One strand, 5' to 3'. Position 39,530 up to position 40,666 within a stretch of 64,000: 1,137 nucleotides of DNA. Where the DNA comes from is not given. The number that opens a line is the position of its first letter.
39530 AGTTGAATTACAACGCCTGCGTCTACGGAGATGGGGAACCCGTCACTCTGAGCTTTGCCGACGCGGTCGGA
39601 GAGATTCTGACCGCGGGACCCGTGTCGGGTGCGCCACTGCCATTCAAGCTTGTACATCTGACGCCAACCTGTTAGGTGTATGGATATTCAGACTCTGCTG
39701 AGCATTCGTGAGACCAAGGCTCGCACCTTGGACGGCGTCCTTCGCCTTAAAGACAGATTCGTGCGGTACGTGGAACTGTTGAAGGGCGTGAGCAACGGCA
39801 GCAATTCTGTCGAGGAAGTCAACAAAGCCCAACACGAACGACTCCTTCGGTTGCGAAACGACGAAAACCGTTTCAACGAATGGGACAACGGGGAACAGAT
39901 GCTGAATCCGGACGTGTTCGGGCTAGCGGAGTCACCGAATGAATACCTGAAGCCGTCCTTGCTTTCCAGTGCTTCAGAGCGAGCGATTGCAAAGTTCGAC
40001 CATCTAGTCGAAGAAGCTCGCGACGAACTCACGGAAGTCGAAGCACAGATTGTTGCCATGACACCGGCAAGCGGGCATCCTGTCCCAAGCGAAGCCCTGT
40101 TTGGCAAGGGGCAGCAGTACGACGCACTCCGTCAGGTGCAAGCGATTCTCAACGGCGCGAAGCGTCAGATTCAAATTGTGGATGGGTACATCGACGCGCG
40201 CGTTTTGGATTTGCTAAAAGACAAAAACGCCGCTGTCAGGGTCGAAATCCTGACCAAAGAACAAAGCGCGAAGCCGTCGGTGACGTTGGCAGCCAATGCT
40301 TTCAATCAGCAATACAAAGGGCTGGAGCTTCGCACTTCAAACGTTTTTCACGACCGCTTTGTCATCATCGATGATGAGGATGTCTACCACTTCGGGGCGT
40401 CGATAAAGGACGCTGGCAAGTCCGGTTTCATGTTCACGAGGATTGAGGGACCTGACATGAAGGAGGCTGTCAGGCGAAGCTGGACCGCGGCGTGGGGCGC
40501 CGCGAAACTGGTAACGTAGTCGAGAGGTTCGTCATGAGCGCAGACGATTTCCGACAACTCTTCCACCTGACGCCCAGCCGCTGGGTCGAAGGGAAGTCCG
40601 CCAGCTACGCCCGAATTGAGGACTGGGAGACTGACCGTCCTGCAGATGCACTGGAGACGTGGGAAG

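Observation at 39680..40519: Uncharacterised third gene glued to the SPARTA pair: coiled-coil plus degenerate PLD-fold (HDR) domain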

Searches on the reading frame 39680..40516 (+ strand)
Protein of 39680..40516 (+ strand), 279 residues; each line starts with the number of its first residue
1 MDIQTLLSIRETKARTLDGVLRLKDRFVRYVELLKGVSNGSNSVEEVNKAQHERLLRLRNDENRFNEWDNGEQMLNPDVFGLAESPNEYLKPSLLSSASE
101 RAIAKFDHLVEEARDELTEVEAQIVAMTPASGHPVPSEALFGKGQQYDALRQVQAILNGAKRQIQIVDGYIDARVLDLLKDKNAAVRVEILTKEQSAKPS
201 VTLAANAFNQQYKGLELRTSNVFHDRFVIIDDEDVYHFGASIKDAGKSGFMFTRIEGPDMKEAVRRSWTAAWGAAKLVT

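Call 7: search_protein_families(library=pfam, proteins=[window:39680-40516:+], max_evalue=1)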
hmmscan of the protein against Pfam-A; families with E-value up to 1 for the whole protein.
window:39680-40516:+ (279 aa): 2 families
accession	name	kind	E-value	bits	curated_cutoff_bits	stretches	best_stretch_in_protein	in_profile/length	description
PF13091.12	PLDc_2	-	5.1e-05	23.6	27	1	156-236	4-94/132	PLD-like domain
PF24217.1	DUF7436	-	0.0017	18.7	34.2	1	149-275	27-150/153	Family of unknown function (DUF7436)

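Call 8: search_protein_families(library=padloc, proteins=[window:39680-40516:+], max_evalue=1)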
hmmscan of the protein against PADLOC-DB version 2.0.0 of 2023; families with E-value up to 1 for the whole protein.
window:39680-40516:+ (279 aa): 2 families
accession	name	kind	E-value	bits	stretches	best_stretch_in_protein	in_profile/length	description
PDLC04869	PDC-S05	-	2.4e-38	130.1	1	134-263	168-295/306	-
PDLC04879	PDC-S05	-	8.9e-34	115.2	1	90-257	112-275/285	-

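Call 9: search_protein_families(library=ncbifam, proteins=[window:39680-40516:+], max_evalue=1)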
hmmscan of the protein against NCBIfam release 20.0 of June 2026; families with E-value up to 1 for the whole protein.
window:39680-40516:+ (279 aa): 3 families
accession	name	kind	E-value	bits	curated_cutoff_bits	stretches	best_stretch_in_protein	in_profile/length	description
NF040700.1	VPA1262_N_dom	domain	1.8e-10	40.2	80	1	143-262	320-467/478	VPA1262 family N-terminal domain-containing protein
NF040699.1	VPA1262_fam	subfamily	0.12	10.1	325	1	161-245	409-520/1026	VPA1262 family protein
NF045953.1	DCM_methyl_Nterm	subfamily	0.15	12.8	93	1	138-177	7-46/107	DNA (cytosine-5-)-methyltransferase N-terminal subunit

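Call 14: find_homologous_proteins(query=window:39680-40516:+)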
Query window:39680-40516:+ (279 aa): 39 proteins with E <= 0.001 among 1242 candidates.
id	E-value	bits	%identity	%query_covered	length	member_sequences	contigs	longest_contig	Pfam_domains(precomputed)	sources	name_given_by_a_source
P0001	4.1e-72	261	88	52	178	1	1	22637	-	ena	-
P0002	2.2e-39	154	47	63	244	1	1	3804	-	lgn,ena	-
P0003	2.1e-36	144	46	65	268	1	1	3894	-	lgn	-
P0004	9.0e-36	142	52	51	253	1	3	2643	-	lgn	-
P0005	6.8e-35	139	52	54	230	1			-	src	-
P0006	2.0e-34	138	47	52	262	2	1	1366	PF13091.13,PF24217.2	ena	-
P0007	2.5e-34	137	51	50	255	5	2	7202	-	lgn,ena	-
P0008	3.0e-34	137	42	61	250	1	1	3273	-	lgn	-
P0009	4.0e-34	137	50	52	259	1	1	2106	-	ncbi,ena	-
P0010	4.7e-34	137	49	51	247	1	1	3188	PF24217.2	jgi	jgi:hypothetical protein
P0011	5.1e-34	136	53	54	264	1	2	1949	-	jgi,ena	-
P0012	1.0e-33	135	50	49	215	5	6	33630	-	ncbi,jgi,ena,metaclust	jgi:hypothetical protein|metaclust:\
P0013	1.4e-33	135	49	54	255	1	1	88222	-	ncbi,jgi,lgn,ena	-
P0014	3.0e-33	134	41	65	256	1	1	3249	-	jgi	-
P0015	6.2e-33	133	48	49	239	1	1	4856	-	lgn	-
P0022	6.4e-31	126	42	68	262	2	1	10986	-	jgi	-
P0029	3.2e-28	117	49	51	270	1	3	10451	-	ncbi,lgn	-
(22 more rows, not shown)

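Call 16: find_encoding_contigs(protein=P0001, flank=10000, max_places=3)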
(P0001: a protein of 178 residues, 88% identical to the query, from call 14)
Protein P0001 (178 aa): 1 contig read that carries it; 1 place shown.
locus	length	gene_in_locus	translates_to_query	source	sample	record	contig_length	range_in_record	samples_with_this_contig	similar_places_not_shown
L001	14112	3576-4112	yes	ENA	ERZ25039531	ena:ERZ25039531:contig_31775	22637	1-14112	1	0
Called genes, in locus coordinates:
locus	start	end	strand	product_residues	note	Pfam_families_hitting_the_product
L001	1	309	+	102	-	?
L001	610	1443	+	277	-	PF13676:TIR_2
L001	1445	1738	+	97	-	-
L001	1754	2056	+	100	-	-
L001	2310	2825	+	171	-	-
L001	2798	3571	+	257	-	-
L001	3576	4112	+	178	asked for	-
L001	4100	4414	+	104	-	-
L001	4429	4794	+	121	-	-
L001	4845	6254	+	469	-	PF12161:HsdM_N, PF02384:N6_Mtase, PF01170:UPF0020, PF20473:MmeI_Mtase (faint), PF07669:Eco57I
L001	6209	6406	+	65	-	-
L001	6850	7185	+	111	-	-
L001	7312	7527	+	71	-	-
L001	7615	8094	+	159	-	PF13643:DUF4145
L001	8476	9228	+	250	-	PF00270:DEAD, PF04851:ResIII, PF18766:SWI2_SNF2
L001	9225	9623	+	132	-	-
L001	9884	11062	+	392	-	PF08463:EcoEI_R_C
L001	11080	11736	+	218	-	-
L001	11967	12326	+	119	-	PF01527:HTH_Tnp_1 (faint)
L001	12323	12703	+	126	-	PF05717:TnpB_IS66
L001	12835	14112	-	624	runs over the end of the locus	PF05717:TnpB_IS66, PF13005:zf-IS66 (faint), PF03050:DDE_Tnp_IS66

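Call 20: find_related_loci(query=A2, collection=genome_contigs, flank=10000)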
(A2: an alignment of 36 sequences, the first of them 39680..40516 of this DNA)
Query A2 (279 aa) in genome_contigs; peptide patterns used: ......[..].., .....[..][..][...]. (x = any residue, [..] = any of these).
600 stretches matched a pattern (row limit reached: there are more); 576 encode a relative of the query (tblastn E <= 1e-3); the best 80 are kept; 80 distinct loci.
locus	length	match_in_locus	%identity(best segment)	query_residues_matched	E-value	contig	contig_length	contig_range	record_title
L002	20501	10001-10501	43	117-278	3e-41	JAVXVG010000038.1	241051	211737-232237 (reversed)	MAG: Acidobacteriota bacterium isolate BP_34 scaffold_291658, whole genome shotgun sequence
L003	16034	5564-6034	45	123-278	5e-40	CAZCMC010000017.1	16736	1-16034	MAG TPA_asm: uncultured bacterium isolate SRP119689_co1_36 genome assembly, contig: NODE_4790_length_16736_cov_48.701457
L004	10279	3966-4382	50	135-275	2e-37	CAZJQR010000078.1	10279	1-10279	MAG TPA_asm: uncultured Candidatus Bathyarchaeia archaeon isolate SRP185410_co2_368 genome assembly, contig: NODE_8502_l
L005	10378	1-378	52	149-276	1e-35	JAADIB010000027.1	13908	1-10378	MAG: Chlorobiota bacterium isolate M_MetaBat.23 contig-127_11708, whole genome shotgun sequence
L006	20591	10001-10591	34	75-272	5e-35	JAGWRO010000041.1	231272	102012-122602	MAG: Bacteroidota bacterium isolate REEB328 k141_2207960, whole genome shotgun sequence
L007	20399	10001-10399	44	138-272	4e-34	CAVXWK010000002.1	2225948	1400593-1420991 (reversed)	MAG: uncultured delta proteobacterium isolate MFD04492.bin.2.7 genome assembly, contig: contig_9170, whole genome shotgu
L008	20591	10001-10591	33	75-272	9e-34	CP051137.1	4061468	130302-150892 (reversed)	MAG: Lacibacter sp. isolate Ana54 chromosome, complete genome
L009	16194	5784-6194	39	136-272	2e-33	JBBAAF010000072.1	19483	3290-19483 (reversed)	MAG: Bacteroidales bacterium isolate SO_2017_GW3_35 scaffold_1562_c1_OW296A_2017, whole genome shotgun sequence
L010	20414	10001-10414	46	138-277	7e-36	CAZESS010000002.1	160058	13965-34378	MAG TPA_asm: uncultured Thermoplasmatales archaeon isolate SRP141376_co2_183 genome assembly, contig: NODE_198_length_16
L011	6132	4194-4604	39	136-272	4e-32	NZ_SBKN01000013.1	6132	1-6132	Flavobacterium stagni strain WWJ-16 NODE_13_length_6132_cov_169, whole genome shotgun sequence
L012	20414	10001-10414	43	135-275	3e-31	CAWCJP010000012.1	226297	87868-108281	MAG: Bryobacterales bacterium isolate MFD00731.bin.4.171 genome assembly, contig: contig_61396, whole genome shotgun seq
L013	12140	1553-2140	36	74-272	5e-31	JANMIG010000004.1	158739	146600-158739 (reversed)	MAG: Chitinophagales bacterium isolate OTE_70_metabat_119 OTE_70_k141_172761, whole genome shotgun sequence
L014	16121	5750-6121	43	136-261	1e-29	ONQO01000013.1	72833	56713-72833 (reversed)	uncultured Bacteroidales bacterium isolate RUG552 genome assembly, contig: scaffold_434, whole genome shotgun sequence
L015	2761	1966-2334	42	132-256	1e-29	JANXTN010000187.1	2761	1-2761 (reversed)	MAG: Ferruginibacter sp. isolate 338R_metabat_81_sub 338R_k141_82382, whole genome shotgun sequence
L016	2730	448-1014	33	90-275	1e-29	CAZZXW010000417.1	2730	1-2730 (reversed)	MAG: uncultured Parafilimonas sp. isolate Brown_AA.bin.1 genome assembly, contig: NODE_8655_length_2730_cov_4.838131, wh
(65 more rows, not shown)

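Call 24: predict_structure(alignment_id=A2)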
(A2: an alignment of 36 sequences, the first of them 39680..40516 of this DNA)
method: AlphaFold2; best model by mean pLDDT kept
length: 279 residues; sequences in the alignment: 36
mean_pLDDT: 82.8   pTM: 0.58
mean pLDDT of the five models: 82.8, 80.3, 80.3, 78.5, 74.2
residues with pLDDT >= 90: 136; 70-90: 81; 50-70: 47; < 50: 15
segments of 3 or more residues with pLDDT < 50: 62-75
pLDDT, mean of each block of 10 residues (from residue 1): 82 80 78 70 68 63 46 53 56 71 79 83 68 78 95 95 97 96 96 97 98 98 92 97 92 97 97 97
secondary structure, 60 per line:
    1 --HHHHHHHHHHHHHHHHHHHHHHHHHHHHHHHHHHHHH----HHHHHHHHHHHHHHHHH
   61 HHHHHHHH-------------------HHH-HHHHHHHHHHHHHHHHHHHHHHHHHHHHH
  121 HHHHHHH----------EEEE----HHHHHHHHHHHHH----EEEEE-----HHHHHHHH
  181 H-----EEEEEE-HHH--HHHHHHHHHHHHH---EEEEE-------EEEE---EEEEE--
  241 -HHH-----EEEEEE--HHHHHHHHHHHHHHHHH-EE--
elements in order: H3-39 H44-68 H92-127 E138-141 H146-158 E163-167 H173-181 E187-192 H199-211 E215-219 E227-230 E234-238 E250-255 H258-274

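Call 26: search_solved_structures(query=A2, max_evalue=10, show_alignments=3)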
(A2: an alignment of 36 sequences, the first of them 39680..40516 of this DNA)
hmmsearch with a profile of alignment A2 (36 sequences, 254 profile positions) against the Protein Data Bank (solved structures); distinct sequences matched with E-value up to 10: 9.
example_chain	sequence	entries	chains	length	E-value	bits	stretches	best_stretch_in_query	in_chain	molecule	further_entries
5box_A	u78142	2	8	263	2.3e-05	27.7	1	91-251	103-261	Putative HTH-type transcriptional regulator TrmBL2 | TrmBL2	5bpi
5bpd_A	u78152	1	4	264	2.3e-05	27.7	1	91-251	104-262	TrmBL2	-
5bqt_A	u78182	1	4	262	3.1e-05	27.3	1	89-251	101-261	Putative HTH-type transcriptional regulator TrmBL2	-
2gpi_A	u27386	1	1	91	0.11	15.6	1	128-186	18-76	conserved hypothetical protein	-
7sat_A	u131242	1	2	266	0.12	15.6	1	29-120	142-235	Por secretion system protein porM/gldM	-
6o1q_A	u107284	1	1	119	0.27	14.3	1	5-95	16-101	Nephrocystin-1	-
1byr_A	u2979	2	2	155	0.58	13.3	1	131-207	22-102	PROTEIN (ENDONUCLEASE)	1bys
1s94_A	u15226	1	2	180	0.94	12.6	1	6-110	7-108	s-syntaxin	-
6egc_A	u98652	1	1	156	1.8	11.7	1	5-106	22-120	SC_2L4HC2_23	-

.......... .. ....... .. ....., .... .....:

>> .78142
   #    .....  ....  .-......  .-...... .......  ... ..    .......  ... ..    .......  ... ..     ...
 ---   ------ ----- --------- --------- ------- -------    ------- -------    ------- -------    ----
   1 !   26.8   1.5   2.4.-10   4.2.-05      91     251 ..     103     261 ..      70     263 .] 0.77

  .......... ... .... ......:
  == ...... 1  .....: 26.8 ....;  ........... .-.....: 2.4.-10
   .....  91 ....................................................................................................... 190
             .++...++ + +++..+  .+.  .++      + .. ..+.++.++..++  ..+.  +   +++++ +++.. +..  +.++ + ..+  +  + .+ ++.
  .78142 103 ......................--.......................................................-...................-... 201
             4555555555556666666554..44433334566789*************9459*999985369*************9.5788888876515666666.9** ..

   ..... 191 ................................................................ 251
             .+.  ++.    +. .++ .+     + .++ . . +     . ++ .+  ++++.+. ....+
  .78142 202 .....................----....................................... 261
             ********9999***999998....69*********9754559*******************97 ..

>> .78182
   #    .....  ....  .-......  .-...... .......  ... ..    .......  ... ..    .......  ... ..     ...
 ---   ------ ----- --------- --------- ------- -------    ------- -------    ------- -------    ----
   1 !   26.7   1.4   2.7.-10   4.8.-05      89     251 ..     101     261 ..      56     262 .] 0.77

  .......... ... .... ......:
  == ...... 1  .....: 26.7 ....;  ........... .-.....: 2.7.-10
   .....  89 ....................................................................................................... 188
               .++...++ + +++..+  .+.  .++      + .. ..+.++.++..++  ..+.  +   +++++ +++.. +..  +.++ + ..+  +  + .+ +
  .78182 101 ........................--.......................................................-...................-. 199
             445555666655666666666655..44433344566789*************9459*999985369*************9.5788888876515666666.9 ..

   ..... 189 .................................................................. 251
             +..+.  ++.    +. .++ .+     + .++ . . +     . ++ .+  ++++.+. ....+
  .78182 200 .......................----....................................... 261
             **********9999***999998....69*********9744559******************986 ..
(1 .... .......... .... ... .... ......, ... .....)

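Call 27: fold_search(model_id=the predicted structure, library=pdb)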
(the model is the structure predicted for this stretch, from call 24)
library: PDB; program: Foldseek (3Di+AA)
matches with E <= 10: 712; with E <= 0.001: 59
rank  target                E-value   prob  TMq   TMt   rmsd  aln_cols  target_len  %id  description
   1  5bpd_C                1.1e-08  1.00  0.38  0.41  11.2       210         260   16  Structure of TrmBL2, an archaeal chromatin protein, shows a novel mode of DNA binding. (released 2015-09-02)
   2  5bpi_C                3.0e-08  1.00  0.37  0.39  11.0       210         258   16  Structure of TrmBL2, an archaeal chromatin protein, shows a novel mode of DNA binding. (released 2015-09-02)
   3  5bpd_B                5.0e-08  1.00  0.36  0.38  11.4       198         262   16  Structure of TrmBL2, an archaeal chromatin protein, shows a novel mode of DNA binding. (released 2015-09-02)
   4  5box_A                1.1e-07  1.00  0.36  0.38  12.0       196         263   15  Structure of TrmBL2, an archaeal chromatin protein, shows a novel mode of DNA binding. (released 2015-09-02)
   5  5bpi_D                1.6e-07  1.00  0.36  0.39  11.3       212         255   15  Structure of TrmBL2, an archaeal chromatin protein, shows a novel mode of DNA binding. (released 2015-09-02)
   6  5bpd_D                2.2e-07  1.00  0.35  0.37  11.6       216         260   15  Structure of TrmBL2, an archaeal chromatin protein, shows a novel mode of DNA binding. (released 2015-09-02)
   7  6ehi_B                2.6e-07  1.00  0.40  0.65   4.0       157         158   15  NucT from Helicobacter pylori (released 2018-01-17)
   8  6ehi_D                3.0e-07  1.00  0.41  0.66   4.0       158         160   14  NucT from Helicobacter pylori (released 2018-01-17)
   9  6ehi_A                3.0e-07  1.00  0.40  0.66   4.0       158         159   15  NucT from Helicobacter pylori (released 2018-01-17)
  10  5bqt_A                5.9e-07  1.00  0.37  0.39  11.4       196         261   17  Structure of TrmBL2, an archaeal chromatin protein, shows a novel mode of DNA binding. (released 2015-09-02)
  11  1byr                  6.6e-07  1.00  0.40  0.68   3.3       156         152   20  CRYSTAL STRUCTURE OF A PHOSPHOLIPASE D FAMILY MEMBER, NUC FROM SALMONELLA TYPHIMURIUM (released 1999-10-19)
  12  5bqt_B                1.1e-06  1.00  0.37  0.41  10.1       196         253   16  Structure of TrmBL2, an archaeal chromatin protein, shows a novel mode of DNA binding. (released 2015-09-02)
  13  7e0m_B                2.7e-06  1.00  0.41  0.31  11.3       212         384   14  Crystal structure of phospholipase D (released 2021-12-22)
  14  7clg_A                3.9e-06  1.00  0.41  0.15   3.5       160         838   15  Crystal structure of the ATP-dependent restriction endonuclease SauUSI (released 2021-01-20)
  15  7clg_B                6.1e-06  1.00  0.42  0.16   3.7       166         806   15  Crystal structure of the ATP-dependent restriction endonuclease SauUSI (released 2021-01-20)
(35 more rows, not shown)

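Call 28: search_protein_representatives(alignment_id=A2)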
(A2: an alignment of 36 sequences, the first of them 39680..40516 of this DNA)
Query: 36 sequences, 254 profile positions. Proteins with E-value up to 0.001 (for the whole library): 5915; up to 1e-10: 3122; up to 1e-30: 525. The best 150 are listed.
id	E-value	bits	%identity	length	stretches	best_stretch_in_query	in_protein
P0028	1.5e-92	326.5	-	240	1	3-249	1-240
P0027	5.3e-92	324.7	-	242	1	3-250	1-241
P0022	8.2e-84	297.9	-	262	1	1-252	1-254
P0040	2.4e-82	293.1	-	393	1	4-249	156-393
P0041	2.6e-82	293.0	-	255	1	5-253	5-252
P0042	6.4e-81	288.4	-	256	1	4-251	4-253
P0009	1.3e-80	287.4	-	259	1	4-253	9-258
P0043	6.5e-79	281.8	-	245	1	2-253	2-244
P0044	1.4e-78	280.8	-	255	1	1-252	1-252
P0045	2.4e-78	279.9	-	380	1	11-253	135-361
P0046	2.6e-78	279.9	-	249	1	1-253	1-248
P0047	5.3e-78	278.8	-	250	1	1-250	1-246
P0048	4.2e-77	275.9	-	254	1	1-253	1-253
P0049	5.0e-77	275.6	-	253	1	1-253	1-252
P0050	2.3e-75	270.2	-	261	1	6-253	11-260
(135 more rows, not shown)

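Call 33: search_protein_families(library=padloc, alignment_id=A3, max_evalue=0.00001)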
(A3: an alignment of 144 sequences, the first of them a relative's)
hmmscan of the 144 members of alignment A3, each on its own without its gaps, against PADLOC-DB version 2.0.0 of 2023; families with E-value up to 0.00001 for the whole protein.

A. member 1, L002:8798-9661:+ (288 aa): 0 families

B. families by the number of members that match (of 144 scanned): 408 families (the first 25 are shown)
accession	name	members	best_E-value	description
PDLC03019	MTase_I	8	3.2e-175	Type I methyltransferase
PDLC03035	MTase_I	6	2.8e-109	Type I methyltransferase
PDLC04869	PDC-S05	5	1.2e-124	-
PDLC04856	PDC-S05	5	5.6e-54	-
PDLC04134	mad2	5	4.7e-48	mads_2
PDLC03032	MTase_I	5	1.3e-34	Type I methyltransferase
PDLC04849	PDC-S05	5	6.9e-33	-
PDLC03240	MTase_II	4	6.3e-101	Type II methyltransferase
PDLC03031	MTase_I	4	1.2e-73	Type I methyltransferase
PDLC03027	MTase_I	4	2.2e-57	Type I methyltransferase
PDLC03028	MTase_I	4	5.9e-46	Type I methyltransferase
PDLC03038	MTase_I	4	1.1e-43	Type I methyltransferase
PDLC03021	MTase_I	4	4.9e-43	Type I methyltransferase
PDLC03039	MTase_I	4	1.6e-40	Type I methyltransferase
PDLC03094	Specificity_I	4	1e-39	Type I specificity subunit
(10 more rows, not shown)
